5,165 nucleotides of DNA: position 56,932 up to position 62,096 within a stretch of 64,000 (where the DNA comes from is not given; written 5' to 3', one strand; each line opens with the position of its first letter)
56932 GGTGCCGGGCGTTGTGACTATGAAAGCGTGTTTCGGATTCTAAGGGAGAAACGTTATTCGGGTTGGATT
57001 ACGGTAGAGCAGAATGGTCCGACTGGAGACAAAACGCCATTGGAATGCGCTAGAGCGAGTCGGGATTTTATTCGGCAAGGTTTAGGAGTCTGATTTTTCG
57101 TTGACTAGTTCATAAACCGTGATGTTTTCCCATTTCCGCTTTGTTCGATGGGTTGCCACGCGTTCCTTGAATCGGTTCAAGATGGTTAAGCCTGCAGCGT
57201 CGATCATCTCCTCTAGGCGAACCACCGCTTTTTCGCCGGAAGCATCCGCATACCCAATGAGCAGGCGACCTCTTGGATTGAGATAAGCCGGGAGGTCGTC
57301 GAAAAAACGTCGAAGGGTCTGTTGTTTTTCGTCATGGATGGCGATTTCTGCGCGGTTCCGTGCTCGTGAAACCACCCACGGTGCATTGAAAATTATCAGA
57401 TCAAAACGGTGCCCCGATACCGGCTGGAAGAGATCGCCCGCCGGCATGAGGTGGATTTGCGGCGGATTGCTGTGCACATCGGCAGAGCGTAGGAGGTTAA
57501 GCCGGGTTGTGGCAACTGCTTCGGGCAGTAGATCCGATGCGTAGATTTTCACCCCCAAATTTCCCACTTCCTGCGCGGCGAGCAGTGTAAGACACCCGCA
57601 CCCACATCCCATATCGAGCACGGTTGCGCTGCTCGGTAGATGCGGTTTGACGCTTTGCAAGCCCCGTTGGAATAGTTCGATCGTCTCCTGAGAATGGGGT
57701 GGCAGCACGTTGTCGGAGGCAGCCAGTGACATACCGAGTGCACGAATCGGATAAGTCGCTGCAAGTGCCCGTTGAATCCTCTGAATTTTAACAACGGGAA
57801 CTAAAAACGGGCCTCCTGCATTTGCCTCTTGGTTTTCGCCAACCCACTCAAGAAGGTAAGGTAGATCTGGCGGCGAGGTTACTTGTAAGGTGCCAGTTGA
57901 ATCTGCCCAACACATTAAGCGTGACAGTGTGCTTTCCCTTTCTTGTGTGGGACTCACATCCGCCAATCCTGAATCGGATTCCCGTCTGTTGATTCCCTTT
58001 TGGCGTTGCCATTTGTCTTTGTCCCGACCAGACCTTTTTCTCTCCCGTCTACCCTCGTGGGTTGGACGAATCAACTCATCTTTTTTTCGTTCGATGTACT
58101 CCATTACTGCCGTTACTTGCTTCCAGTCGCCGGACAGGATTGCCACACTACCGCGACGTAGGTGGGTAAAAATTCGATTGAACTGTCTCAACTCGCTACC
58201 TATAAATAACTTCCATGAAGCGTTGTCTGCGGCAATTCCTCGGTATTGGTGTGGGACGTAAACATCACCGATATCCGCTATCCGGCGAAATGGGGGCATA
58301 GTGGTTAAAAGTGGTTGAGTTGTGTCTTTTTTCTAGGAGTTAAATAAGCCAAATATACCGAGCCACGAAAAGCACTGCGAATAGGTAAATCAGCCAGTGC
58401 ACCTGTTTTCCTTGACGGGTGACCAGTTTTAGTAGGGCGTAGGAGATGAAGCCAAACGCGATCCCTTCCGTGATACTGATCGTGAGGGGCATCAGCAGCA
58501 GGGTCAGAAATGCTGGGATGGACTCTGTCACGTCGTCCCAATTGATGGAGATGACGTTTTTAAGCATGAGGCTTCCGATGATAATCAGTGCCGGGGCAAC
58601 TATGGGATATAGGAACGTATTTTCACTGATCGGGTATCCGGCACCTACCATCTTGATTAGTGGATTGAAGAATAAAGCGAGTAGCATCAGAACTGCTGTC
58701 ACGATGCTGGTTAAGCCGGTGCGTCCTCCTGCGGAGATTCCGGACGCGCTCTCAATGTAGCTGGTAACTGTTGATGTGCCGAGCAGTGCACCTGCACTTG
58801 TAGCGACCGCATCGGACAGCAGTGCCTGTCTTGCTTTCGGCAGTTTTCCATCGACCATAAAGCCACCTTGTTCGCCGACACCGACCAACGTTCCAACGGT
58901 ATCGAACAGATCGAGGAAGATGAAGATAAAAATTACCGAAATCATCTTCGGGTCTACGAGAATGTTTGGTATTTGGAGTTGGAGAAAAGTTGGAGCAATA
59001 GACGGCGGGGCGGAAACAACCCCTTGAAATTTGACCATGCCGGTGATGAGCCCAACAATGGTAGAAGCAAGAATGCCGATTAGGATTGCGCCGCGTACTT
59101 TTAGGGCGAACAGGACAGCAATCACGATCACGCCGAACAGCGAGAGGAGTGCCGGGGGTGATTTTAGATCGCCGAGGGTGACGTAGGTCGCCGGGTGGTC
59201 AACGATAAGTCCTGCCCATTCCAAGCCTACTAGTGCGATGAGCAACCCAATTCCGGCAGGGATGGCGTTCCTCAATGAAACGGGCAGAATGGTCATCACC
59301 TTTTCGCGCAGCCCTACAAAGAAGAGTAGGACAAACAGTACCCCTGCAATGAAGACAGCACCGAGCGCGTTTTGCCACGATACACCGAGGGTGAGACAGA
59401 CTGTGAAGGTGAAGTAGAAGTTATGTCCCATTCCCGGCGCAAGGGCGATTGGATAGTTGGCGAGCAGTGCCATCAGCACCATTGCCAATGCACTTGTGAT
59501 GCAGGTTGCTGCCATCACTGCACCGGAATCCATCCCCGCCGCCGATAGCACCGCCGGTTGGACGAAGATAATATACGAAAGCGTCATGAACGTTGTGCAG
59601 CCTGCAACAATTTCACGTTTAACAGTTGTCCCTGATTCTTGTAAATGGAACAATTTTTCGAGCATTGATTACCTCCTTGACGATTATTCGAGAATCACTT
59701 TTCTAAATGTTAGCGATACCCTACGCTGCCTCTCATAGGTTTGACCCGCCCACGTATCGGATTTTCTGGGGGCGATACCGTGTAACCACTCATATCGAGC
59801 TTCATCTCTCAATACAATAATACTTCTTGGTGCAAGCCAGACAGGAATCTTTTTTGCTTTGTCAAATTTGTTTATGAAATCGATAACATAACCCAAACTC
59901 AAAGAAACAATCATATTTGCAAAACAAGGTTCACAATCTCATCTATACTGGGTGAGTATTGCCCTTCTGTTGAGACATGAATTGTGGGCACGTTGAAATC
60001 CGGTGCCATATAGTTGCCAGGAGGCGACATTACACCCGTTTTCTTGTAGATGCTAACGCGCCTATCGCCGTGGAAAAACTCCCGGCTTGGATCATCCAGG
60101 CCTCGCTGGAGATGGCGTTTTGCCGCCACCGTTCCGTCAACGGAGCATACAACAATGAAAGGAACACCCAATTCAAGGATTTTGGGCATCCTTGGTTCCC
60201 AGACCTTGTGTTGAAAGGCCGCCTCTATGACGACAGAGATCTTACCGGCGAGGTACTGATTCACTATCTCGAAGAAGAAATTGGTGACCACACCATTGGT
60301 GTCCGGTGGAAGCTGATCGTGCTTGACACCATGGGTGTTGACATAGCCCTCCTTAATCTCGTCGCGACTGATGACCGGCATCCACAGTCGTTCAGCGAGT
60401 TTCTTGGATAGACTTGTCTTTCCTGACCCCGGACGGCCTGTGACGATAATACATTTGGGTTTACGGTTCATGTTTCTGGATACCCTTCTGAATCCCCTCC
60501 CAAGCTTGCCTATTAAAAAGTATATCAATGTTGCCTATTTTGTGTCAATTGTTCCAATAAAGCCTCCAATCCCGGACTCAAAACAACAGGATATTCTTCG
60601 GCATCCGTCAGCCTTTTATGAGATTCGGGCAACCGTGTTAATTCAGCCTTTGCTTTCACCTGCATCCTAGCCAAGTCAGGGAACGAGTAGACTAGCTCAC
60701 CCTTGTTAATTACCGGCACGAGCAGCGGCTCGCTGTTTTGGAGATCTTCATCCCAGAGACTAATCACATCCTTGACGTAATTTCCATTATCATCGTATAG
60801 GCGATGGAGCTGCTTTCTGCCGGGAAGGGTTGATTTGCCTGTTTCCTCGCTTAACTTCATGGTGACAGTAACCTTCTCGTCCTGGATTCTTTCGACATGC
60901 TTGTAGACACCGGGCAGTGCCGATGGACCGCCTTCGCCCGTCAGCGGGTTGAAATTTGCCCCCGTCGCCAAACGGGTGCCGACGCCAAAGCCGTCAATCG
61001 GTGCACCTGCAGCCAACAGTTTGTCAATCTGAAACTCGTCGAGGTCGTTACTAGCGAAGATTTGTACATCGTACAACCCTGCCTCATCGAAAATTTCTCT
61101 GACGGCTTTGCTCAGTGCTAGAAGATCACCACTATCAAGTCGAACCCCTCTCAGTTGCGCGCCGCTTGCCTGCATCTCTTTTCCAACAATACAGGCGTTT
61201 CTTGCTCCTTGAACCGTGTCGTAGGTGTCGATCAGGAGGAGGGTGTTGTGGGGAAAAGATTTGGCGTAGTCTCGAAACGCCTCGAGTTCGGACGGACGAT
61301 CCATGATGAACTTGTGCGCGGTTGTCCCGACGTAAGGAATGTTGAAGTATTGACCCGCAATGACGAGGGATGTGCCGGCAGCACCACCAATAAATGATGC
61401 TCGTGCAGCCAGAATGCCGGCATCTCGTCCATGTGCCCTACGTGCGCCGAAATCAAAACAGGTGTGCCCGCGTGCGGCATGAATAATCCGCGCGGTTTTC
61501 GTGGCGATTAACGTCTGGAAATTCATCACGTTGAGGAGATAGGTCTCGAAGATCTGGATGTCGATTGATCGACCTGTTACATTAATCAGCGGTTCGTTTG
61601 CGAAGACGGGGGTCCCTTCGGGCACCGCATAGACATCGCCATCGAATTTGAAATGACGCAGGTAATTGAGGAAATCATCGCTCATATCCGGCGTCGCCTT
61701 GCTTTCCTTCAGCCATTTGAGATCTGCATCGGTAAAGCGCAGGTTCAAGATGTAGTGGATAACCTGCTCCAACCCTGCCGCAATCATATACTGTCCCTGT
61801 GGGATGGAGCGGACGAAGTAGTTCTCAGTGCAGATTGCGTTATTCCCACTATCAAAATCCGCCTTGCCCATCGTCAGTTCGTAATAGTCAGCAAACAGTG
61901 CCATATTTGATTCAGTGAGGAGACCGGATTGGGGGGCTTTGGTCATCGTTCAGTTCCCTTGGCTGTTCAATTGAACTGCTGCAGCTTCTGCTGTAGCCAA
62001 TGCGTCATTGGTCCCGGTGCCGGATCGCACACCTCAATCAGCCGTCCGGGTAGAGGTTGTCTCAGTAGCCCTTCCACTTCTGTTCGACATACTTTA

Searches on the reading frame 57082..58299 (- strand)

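Call 21: search_protein_families(library=pfam, proteins=[window:57082-58299:-])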
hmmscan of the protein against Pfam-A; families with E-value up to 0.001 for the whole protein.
window:57082-58299:- (405 aa): 7 families
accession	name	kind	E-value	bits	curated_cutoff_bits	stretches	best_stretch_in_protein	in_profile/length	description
PF05175.20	MTS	-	1.4e-09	38.3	23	1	220-349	26-139/170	Methyltransferase small domain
PF13847.12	Methyltransf_31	-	7.8e-06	26.1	27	1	224-355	4-114/145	Methyltransferase domain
PF10354.15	BMT5-like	-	2.7e-05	25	24.7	1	292-377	71-154/168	rRNA (uridine-N3-)-methyltransferase BTM5-like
PF13489.12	Methyltransf_23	-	5.8e-05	23.3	27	1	210-354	9-122/164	Methyltransferase domain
PF06325.19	PrmA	-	8.7e-05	22.6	22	1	217-305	155-233/296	Ribosomal protein L11 methyltransferase (PrmA)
PF13649.12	Methyltransf_25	-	0.00012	23.2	27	1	227-306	1-73/97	Methyltransferase domain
PF08242.18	Methyltransf_12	-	0.00061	20.9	30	0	228-305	1-72/98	Methyltransferase domain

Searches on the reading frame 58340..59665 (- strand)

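Call 21: search_protein_families(library=pfam, proteins=[window:58340-59665:-])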
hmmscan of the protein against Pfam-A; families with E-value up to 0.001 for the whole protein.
window:58340-59665:- (441 aa): 1 family
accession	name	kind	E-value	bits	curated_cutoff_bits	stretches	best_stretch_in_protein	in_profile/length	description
PF00860.26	Xan_ur_permease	-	1.3e-40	139.8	27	1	18-402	3-387/389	Permease family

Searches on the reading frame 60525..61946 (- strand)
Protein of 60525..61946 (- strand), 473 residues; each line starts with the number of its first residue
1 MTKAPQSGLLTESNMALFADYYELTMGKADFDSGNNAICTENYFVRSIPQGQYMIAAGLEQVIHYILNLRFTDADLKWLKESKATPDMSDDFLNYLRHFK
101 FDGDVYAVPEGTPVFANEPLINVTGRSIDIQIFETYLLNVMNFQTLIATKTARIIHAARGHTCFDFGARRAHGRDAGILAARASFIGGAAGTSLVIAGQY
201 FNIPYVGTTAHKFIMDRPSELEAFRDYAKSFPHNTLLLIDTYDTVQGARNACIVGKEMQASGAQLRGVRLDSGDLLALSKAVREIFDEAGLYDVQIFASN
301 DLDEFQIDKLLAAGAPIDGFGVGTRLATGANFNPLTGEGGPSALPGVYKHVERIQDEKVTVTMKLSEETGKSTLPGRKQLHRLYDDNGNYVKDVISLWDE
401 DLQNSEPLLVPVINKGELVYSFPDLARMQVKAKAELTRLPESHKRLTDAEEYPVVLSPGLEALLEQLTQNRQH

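Call 21: search_protein_families(library=pfam, proteins=[window:60525-61946:-])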
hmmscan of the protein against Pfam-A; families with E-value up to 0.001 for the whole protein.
window:60525-61946:- (473 aa): 4 families
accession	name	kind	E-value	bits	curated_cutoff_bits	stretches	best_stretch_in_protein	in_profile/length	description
PF17767.7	NAPRTase_N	-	4.7e-31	108.2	32.6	1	17-142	1-125/125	Nicotinate phosphoribosyltransferase (NAPRTase) N-terminal domain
PF17956.6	NAPRTase_C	-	1.2e-15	58.3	23.3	1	405-463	52-110/111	Nicotinate phosphoribosyltransferase C-terminal domain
PF04095.22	NAPRTase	-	3.4e-07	30.7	20.8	1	163-330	3-182/239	Nicotinate phosphoribosyltransferase (NAPRTase) family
PF02749.22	QRPTase_N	-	1e-06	29.3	27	1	104-142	42-79/82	Quinolinate phosphoribosyl transferase, N-terminal domain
